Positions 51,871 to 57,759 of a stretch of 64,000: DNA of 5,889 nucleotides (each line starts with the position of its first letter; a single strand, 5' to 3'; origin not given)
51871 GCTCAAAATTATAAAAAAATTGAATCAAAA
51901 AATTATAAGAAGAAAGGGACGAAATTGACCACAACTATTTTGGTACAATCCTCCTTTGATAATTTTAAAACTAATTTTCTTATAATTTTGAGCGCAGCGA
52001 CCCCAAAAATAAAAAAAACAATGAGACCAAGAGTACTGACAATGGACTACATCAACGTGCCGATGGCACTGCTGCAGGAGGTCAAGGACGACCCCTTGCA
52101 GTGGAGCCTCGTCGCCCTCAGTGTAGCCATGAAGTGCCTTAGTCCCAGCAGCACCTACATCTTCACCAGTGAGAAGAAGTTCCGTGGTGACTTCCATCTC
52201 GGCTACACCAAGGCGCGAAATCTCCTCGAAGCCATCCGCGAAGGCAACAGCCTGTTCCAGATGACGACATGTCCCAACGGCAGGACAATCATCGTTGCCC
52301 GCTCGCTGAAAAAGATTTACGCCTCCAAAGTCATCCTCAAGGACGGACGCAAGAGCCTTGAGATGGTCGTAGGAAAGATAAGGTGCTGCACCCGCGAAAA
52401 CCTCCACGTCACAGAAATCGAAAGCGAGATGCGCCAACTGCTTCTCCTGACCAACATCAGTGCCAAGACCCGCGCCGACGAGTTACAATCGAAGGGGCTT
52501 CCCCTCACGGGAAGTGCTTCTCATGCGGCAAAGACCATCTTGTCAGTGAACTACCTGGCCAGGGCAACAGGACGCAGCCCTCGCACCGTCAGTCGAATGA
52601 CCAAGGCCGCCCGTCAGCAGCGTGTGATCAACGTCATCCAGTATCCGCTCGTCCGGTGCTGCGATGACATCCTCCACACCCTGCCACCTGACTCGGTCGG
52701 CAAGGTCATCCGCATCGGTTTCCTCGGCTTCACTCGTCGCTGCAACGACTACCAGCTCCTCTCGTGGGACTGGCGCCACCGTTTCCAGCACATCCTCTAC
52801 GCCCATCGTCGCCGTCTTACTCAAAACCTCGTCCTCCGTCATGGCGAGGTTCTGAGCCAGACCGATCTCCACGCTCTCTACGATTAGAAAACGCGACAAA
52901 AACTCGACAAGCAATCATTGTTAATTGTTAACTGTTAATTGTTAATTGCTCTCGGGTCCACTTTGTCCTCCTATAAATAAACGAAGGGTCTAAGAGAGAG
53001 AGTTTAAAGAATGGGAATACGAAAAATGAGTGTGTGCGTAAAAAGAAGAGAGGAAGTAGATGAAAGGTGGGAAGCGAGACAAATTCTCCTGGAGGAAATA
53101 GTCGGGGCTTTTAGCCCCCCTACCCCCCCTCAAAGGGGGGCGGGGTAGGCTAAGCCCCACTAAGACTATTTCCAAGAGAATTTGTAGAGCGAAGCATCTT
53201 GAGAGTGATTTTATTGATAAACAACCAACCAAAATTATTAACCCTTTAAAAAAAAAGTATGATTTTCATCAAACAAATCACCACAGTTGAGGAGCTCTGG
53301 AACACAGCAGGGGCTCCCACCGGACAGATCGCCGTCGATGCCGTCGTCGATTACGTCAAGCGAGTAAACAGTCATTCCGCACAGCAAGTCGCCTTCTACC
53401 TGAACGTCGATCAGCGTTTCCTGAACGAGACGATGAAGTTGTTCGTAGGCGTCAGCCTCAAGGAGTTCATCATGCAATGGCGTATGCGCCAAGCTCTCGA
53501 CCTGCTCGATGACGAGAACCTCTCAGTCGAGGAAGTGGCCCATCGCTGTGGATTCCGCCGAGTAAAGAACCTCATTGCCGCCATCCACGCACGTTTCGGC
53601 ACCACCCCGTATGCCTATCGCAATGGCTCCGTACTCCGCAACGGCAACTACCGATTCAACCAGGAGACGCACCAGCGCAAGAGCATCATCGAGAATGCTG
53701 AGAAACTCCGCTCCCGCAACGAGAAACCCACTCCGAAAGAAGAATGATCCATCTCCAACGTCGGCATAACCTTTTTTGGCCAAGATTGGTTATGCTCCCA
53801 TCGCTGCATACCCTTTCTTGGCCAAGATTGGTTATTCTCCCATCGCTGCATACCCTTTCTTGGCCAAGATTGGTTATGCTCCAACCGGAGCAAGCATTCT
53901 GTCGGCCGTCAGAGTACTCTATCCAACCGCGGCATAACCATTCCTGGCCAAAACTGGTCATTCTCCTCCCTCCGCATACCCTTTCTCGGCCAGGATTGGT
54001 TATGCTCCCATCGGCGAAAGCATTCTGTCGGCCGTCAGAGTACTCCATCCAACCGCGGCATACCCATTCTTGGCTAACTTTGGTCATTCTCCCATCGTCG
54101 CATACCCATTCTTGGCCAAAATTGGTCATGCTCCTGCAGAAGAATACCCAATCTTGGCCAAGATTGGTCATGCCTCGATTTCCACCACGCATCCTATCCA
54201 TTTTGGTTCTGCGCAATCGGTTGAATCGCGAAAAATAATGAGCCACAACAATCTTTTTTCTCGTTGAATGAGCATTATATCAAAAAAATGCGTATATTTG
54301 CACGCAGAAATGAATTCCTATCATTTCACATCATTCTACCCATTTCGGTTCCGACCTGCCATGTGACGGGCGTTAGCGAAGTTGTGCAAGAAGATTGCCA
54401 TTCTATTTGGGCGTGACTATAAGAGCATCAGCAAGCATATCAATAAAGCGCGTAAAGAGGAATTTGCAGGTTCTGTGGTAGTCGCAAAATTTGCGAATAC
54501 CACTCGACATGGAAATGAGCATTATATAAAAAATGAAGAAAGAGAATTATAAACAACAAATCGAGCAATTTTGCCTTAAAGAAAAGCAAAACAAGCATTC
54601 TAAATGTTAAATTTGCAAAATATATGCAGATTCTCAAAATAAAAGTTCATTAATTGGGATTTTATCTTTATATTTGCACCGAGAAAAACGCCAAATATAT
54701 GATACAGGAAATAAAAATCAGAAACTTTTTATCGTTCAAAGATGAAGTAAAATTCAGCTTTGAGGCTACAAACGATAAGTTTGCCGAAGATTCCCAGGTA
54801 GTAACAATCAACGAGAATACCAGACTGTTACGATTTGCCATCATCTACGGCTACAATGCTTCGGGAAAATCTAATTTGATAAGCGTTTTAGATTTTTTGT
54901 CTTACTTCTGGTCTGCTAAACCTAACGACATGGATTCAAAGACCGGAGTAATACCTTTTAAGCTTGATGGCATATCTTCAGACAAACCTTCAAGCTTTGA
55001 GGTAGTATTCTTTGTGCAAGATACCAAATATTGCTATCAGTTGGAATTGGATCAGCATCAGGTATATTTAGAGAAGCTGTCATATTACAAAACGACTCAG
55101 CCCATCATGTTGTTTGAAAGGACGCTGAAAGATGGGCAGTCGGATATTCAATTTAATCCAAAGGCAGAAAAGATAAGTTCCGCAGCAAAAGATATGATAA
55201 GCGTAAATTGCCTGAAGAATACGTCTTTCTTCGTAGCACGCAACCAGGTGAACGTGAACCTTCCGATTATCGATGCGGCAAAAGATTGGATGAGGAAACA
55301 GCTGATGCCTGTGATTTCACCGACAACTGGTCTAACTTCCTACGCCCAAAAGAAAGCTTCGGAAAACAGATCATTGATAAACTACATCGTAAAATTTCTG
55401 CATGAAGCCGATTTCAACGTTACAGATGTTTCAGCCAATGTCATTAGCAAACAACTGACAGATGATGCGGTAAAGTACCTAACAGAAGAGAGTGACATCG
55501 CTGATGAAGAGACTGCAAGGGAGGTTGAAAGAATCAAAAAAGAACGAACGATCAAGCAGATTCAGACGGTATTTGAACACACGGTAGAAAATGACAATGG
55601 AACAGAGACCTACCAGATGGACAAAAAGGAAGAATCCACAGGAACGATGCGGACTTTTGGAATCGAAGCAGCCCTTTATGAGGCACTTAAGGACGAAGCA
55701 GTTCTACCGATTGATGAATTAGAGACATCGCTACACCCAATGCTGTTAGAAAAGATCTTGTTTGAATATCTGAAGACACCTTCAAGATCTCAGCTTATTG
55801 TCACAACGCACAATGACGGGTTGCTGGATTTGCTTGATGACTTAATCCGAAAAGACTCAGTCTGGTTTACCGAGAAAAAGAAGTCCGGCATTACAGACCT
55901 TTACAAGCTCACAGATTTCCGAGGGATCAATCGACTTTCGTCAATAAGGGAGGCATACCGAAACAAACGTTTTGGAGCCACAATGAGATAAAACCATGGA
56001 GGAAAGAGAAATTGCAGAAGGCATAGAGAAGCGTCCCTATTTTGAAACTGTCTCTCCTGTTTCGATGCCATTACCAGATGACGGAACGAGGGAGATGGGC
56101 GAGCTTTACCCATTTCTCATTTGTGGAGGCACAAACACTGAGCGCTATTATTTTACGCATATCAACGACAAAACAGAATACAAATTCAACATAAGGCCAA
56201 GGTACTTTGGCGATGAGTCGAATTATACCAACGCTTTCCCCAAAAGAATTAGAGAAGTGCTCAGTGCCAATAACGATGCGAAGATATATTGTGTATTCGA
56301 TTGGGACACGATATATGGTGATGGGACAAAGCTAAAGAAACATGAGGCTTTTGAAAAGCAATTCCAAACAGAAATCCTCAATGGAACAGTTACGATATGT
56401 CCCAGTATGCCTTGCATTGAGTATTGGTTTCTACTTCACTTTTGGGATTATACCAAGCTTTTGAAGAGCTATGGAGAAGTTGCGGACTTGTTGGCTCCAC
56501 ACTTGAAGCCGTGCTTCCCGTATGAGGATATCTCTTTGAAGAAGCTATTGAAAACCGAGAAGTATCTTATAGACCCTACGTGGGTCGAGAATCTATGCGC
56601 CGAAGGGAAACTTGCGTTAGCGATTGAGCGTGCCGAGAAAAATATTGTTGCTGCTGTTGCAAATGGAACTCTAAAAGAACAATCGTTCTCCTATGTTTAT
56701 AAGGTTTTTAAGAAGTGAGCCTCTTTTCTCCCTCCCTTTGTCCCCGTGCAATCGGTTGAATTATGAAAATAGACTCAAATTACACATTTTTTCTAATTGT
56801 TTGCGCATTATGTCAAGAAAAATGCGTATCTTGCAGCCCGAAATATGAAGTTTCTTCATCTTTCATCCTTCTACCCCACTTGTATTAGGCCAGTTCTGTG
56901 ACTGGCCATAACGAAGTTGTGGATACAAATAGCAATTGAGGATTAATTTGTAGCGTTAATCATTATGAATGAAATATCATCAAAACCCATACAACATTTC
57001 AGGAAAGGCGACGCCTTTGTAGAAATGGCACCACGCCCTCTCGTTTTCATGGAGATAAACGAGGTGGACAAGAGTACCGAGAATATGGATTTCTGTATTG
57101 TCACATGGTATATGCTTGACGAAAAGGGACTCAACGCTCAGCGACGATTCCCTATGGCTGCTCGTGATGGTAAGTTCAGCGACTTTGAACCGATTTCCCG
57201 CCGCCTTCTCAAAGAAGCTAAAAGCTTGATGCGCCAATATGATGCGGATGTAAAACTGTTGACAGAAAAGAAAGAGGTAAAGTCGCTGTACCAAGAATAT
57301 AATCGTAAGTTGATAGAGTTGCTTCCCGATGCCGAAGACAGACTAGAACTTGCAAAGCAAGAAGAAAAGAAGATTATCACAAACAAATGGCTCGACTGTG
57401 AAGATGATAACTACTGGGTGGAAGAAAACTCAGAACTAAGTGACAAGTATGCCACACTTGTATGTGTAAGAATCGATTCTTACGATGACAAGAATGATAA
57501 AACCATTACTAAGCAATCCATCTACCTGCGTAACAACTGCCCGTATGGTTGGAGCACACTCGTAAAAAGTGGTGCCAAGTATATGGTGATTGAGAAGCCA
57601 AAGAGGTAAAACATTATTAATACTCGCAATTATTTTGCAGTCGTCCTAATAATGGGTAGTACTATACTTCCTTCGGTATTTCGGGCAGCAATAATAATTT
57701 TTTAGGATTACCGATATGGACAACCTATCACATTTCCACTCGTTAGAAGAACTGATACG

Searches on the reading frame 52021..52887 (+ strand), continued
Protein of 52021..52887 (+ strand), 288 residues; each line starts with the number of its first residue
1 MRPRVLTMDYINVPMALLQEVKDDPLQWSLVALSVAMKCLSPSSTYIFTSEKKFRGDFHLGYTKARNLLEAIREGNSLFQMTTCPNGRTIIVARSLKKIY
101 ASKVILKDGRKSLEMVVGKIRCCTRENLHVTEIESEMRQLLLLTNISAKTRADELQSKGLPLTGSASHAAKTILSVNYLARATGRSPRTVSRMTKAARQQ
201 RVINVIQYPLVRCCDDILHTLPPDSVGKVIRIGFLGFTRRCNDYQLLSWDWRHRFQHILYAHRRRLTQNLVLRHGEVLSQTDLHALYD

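Call 64: search_protein_families(library=phrogs, alignment_id=A2, max_evalue=0.01)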
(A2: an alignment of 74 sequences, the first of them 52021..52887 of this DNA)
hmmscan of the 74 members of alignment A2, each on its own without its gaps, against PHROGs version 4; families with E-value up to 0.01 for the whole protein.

A. member 1, window:52021-52887:+ (288 aa): 0 families

B. families by the number of members that match (of 74 scanned): 31 families (the first 25 are shown)
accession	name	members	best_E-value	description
phrog_142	-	3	7.4e-05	Ren-like exclusion protein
phrog_24920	-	2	9.9e-05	-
phrog_362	-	2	0.00018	transcriptional repressor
phrog_7498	-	2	0.0003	DnaD-like helicase loader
phrog_8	-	2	0.0004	transcriptional regulator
phrog_1368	-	2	0.003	transcriptional regulator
phrog_989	-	2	0.0052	-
phrog_270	-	2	0.0057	replication initiation protein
phrog_678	-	1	0.00046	replication initiation O-like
phrog_141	-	1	0.00056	terminase small subunit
phrog_4221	-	1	0.00057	replication initiation protein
phrog_2328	-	1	0.00073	transcriptional repressor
phrog_30677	-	1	0.0011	tail protein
phrog_633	-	1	0.0014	transcriptional regulator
phrog_28277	-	1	0.0015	-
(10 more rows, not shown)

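Call 65: search_solved_structures(query=A2, max_evalue=1)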
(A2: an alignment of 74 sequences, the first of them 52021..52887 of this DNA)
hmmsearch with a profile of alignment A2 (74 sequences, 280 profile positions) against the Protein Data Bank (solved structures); distinct sequences matched with E-value up to 1: 130 (the best 60 are shown).
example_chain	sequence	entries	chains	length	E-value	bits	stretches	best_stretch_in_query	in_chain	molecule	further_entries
3nrv_A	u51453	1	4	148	0.00016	24.2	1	157-203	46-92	Putative transcriptional regulator (MarR/EmrR family)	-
3e5u_C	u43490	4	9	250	0.00021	23.7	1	163-204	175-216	Cyclic nucleotide-binding protein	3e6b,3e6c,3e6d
3cta_A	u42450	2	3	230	0.0003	23.3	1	149-199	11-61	Riboflavin kinase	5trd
2h6b_A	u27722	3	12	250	0.00036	23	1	163-204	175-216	ChloroPhenol Reduction gene K | Cyclic nucleotide-binding protein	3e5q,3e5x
6dt4_A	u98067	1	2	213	0.00046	22.7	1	165-203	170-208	Cyclic AMP receptor protein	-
3c7j_A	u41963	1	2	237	0.00052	22.5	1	162-218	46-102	Transcriptional regulator, GntR family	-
3fwe_A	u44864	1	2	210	0.00061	22.2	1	165-203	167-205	Catabolite gene activator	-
1i6x_A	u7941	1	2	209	0.00062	22.2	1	165-203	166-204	CATABOLITE GENE ACTIVATOR PROTEIN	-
1i5z_A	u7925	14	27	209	0.00063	22.2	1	165-203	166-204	CATABOLITE GENE ACTIVATOR PROTEIN | CATABOLITE GENE ACTIVATOR PROTEIN (CAP) | PROTEIN (CATABOLITE GENE ACTIVATOR PROTEIN (CAP))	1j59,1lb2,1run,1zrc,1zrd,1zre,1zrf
4i0a_A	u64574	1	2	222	0.00063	22.2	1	165-203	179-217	Catabolite gene activator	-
1g6n_A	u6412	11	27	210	0.00063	22.2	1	165-203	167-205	CATABOLITE GENE ACTIVATOR PROTEIN | PROTEIN (CATABOLITE GENE ACTIVATOR PROTEIN) | Catabolite gene activator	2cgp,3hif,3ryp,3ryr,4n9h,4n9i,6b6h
3qop_A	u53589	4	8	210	0.00065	22.2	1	165-203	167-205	Catabolite gene activator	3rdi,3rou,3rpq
4bh9_A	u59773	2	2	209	0.00066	22.1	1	165-203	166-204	cAMP-activated global transcriptional regulator CRP | CAMP RECEPTOR PROTEIN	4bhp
1o3q_A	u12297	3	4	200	0.00068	22.1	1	165-202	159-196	CATABOLITE GENE ACTIVATOR PROTEIN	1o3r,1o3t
4i09_A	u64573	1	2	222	0.00068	22.1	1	165-203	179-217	Catabolite gene activator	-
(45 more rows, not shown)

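Call 66: find_encoding_contigs(protein=P0060, flank=8000, max_places=3)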
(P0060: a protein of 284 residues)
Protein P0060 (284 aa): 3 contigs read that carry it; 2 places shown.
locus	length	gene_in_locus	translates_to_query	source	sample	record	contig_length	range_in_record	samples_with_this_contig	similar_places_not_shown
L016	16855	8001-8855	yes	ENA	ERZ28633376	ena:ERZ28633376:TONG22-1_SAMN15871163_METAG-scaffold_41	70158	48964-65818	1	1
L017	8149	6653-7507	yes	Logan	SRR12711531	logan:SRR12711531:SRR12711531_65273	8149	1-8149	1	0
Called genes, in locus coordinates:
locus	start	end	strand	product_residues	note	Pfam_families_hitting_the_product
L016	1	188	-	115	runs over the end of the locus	-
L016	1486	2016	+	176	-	-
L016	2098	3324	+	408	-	-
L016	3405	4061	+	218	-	-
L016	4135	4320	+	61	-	-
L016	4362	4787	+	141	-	-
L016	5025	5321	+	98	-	-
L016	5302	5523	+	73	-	-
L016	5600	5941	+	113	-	-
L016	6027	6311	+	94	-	-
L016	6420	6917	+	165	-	-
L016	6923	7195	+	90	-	PF12957:DUF3846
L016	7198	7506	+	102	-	PF10902:WYL_2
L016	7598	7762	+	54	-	-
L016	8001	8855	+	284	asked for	-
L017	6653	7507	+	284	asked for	-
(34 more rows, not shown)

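Call 75: search_protein_families(library=pfam, proteins=[L008:11646-12101:-, L010:8560-9048:-, L012:11828-12409:-, L012:8145-9221:-], max_evalue=1)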
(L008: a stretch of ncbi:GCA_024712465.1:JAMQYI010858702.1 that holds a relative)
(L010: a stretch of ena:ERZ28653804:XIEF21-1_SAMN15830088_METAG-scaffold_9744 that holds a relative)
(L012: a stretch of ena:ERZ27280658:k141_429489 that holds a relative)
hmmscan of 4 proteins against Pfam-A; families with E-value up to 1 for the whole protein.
L008:11646-12101:- (151 aa): 1 family
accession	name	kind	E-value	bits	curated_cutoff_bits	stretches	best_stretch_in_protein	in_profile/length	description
PF21234.2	Phosphatase-like_N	-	0.23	12.3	27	1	6-23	6-23/58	Protein-tyrosine-phosphatase-like, N-terminal domain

L010:8560-9048:- (162 aa): 3 families
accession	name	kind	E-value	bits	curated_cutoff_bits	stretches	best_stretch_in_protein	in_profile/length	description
PF04490.17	Pox_T4_C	-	0.0033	18.1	25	0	19-47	68-96/146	Poxvirus T4 protein, C terminus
PF12854.13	PPR_1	-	0.014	15.5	23.8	0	35-42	11-18/34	PPR repeat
PF00157.23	Pou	-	0.089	13.2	27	1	115-147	17-49/72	Pou domain - N-terminal to homeobox domain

L012:11828-12409:- (193 aa): 3 families
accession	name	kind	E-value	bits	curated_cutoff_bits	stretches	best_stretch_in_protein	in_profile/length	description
PF04408.29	HA2_N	-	0.01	16.3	21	0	155-165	13-23/29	Helicase associated domain (HA2), winged-helix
PF10581.15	Synapsin_N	-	0.053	13.6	27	0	44-53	19-28/29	Synapsin N-terminal region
PF14653.11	IGFL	-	0.53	10.8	25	0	108-142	19-53/83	Insulin growth factor-like family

L012:8145-9221:- (358 aa): 0 families

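Call 94: find_encoding_contigs(protein=P0051, flank=7000, max_places=2)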
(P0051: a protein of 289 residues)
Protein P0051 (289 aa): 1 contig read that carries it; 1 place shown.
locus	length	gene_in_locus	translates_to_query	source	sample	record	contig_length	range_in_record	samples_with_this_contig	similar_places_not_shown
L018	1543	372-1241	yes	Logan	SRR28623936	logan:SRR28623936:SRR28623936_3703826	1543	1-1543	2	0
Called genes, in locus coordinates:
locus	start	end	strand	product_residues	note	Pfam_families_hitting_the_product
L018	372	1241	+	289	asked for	-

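Call 95: find_encoding_contigs(protein=P0070, flank=7000, max_places=2)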
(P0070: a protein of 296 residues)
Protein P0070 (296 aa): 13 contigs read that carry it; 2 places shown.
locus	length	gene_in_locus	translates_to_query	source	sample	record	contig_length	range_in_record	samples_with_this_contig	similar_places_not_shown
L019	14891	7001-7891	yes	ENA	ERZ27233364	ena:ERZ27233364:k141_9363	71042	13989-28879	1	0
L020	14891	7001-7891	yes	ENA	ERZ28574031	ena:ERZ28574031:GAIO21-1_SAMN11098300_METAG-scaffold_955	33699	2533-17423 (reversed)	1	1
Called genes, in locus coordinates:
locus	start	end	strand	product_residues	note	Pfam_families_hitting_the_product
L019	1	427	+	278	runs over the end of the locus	PF00145:DNA_methylase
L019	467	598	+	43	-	-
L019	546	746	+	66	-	-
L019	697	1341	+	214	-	PF00145:DNA_methylase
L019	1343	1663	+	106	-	-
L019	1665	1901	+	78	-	-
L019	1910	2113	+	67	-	-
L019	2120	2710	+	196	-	-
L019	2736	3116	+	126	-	-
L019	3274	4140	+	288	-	-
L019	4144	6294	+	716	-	PF13481:AAA_25, PF03796:DnaB_C, PF13401:AAA_22 (weak)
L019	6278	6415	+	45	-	-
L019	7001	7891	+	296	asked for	-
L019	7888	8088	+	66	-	-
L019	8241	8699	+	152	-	-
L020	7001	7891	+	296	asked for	-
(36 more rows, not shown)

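Call 99: find_related_loci(query=A1, collection=viral_contigs, flank=6000)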
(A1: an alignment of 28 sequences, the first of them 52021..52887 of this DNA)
Query A1 (288 aa) in viral_contigs; peptide patterns used: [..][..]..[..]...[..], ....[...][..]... (x = any residue, [..] = any of these).
63 stretches matched a pattern, but none encodes a relative of the query by tblastn (E <= 1e-3).

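Call 107: search_protein_families(library=padloc, proteins=[window:52021-52887:+, L012:8145-9221:-], max_evalue=0.001)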
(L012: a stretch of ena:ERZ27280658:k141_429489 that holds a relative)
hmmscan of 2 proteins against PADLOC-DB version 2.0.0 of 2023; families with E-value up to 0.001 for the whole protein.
window:52021-52887:+ (288 aa): 0 families

L012:8145-9221:- (358 aa): 0 families

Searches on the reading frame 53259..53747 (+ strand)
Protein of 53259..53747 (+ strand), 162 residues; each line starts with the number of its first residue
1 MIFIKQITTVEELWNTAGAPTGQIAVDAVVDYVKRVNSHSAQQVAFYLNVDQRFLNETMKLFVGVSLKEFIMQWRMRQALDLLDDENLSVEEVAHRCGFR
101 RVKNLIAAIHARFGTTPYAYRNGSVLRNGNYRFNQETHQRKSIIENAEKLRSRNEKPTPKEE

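Call 8: search_protein_families(library=pfam, proteins=[window:53259-53747:+], max_evalue=0.01)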
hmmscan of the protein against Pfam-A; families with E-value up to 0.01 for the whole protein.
window:53259-53747:+ (162 aa): 2 families
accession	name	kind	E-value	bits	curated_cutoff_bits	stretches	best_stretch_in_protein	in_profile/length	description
PF12833.13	HTH_18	-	8.8e-15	55.2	33.6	1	45-122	2-79/80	Helix-turn-helix domain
PF00165.29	HTH_AraC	-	6.3e-05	23.4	26.6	1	85-122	6-42/42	Bacterial regulatory helix-turn-helix proteins, AraC family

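Call 16: search_protein_families(library=ncbifam, proteins=[window:53259-53747:+], max_evalue=0.1)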
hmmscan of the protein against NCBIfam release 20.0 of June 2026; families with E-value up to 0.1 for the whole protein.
window:53259-53747:+ (162 aa): 27 families (the best 25 are shown)
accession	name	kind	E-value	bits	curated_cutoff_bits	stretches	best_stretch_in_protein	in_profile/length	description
NF006902.0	PRK09393.1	equivalog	3.1e-11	43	425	1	27-123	223-321/327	transcriptional regulator FtrA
NF047455.1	TF_Staph_AryK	equivalog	1.3e-07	30.3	850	1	22-130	155-265/759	transcriptional regulator AryK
NF052371.1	TransRegGbdRPseu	equivalog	5.1e-07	29.1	480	1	42-145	245-348/365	choline metabolism transcriptional regulator GbdR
NF010026.0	PRK13501.1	equivalog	6.8e-06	25.5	363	1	52-124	206-278/290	HTH-type transcriptional activator RhaR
NF007432.1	PRK09978.1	equivalog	1.3e-05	24.5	500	1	40-131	160-250/274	DNA-binding transcriptional regulator GadX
NF011732.0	PRK15185.1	equivalog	3.1e-05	23.4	354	1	64-120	247-303/309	transcriptional regulator HilD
NF007693.0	PRK10371.1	equivalog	4.6e-05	22.8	253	1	41-126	217-302/309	transcriptional regulator MelR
NF049932.1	TranspRegBtr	equivalog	4.9e-05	22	900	1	41-120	183-262/531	bacillibactin transport transcriptional regulator Btr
NF010028.0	PRK13503.1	equivalog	5.7e-05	22.6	288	1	43-124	192-273/278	HTH-type transcriptional activator RhaS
NF047788.1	TransRegPocR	equivalog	5.9e-05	22.5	500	1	47-123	214-290/296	transcriptional regulator PocR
NF041686.2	ant_diox_reg_AndR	equivalog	8.4e-05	22.3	350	1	41-118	236-315/321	anthranilate 1,2-dioxygenase regulatory protein AndR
NF049968.1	QhpR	equivalog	0.00011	21.5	250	1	38-121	202-284/284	AraC-like transcriptional regulator QhpR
NF010025.2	PRK13500.1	equivalog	0.00024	20.8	525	1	51-124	205-278/282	HTH-type transcriptional activator RhaR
TIGR04094.1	adjacent_YSIRK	equivalog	0.00026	20.1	200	1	26-121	287-383/383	YSIRK-targeted surface antigen transcriptional regulator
NF010027.0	PRK13502.1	equivalog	0.00069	19.1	384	1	50-123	204-277/282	HTH-type transcriptional activator RhaR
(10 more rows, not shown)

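Call 17: search_protein_families(library=phrogs, proteins=[window:53259-53747:+], max_evalue=0.1)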
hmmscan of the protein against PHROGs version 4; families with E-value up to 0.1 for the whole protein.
window:53259-53747:+ (162 aa): 6 families
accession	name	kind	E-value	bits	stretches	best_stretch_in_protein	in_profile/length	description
phrog_7620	-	transcription regulation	2.5e-13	50.4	1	30-124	554-652/678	transcriptional regulator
phrog_11275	-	unknown function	3e-13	50.5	1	37-124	235-322/338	-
phrog_1450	-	unknown function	4.3e-08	34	1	45-120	172-246/254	-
phrog_27247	-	unknown function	1.5e-06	28.7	1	39-116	37-114/327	-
phrog_30333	-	unknown function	0.00026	21.3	1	42-124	27-110/297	-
phrog_6899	-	unknown function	0.015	15.7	1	39-124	179-263/265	-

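Call 107: search_protein_families(library=padloc, proteins=[window:53259-53747:+], max_evalue=0.001)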
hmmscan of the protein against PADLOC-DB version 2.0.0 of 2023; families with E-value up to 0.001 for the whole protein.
window:53259-53747:+ (162 aa): 0 families

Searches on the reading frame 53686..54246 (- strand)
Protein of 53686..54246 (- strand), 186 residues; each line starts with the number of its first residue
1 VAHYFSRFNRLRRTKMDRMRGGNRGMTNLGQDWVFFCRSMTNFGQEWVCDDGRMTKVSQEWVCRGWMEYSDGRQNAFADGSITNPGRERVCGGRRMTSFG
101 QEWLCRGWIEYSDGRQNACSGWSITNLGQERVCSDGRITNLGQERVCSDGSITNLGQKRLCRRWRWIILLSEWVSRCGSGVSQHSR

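Call 75: search_protein_families(library=pfam, proteins=[window:53686-54246:-], max_evalue=1)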
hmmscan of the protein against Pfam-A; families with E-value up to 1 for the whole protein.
window:53686-54246:- (186 aa): 3 families
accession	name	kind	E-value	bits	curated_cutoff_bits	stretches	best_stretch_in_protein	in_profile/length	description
PF24748.1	Galaxin_repeat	-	0.00017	22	28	1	47-155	15-123/131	Galaxin-like repeats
PF11049.13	KSHV_K1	-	0.074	13.5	27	1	35-60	3-28/71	Glycoprotein K1 of Kaposi's sarcoma-associated herpes virus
PF23487.1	Ig_TMEM132_6th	-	0.17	12.3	27.8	0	94-116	35-57/116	TMEM132 sixth domain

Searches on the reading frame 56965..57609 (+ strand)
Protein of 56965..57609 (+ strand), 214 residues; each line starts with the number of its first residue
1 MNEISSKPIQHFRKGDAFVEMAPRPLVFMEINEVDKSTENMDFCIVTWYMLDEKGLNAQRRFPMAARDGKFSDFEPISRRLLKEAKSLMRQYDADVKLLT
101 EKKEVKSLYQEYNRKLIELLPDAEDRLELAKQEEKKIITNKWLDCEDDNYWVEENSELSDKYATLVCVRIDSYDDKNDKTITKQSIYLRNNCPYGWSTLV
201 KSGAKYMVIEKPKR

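Call 8: search_protein_families(library=pfam, proteins=[window:56965-57609:+], max_evalue=0.01)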
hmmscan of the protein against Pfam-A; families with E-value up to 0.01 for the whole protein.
window:56965-57609:+ (214 aa): 1 family
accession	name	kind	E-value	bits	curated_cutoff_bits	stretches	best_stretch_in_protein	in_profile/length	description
PF13919.11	ASXH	-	0.0061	17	25.8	1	80-131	15-64/130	Asx homology domain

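Call 16: search_protein_families(library=ncbifam, proteins=[window:56965-57609:+], max_evalue=0.1)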
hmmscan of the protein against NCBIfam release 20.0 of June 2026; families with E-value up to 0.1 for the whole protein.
window:56965-57609:+ (214 aa): 0 families

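Call 17: search_protein_families(library=phrogs, proteins=[window:56965-57609:+], max_evalue=0.1)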
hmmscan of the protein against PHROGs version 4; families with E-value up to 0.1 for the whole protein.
window:56965-57609:+ (214 aa): 0 families

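Call 107: search_protein_families(library=padloc, proteins=[window:56965-57609:+], max_evalue=0.001)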
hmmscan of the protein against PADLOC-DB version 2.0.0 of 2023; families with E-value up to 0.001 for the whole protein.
window:56965-57609:+ (214 aa): 0 families
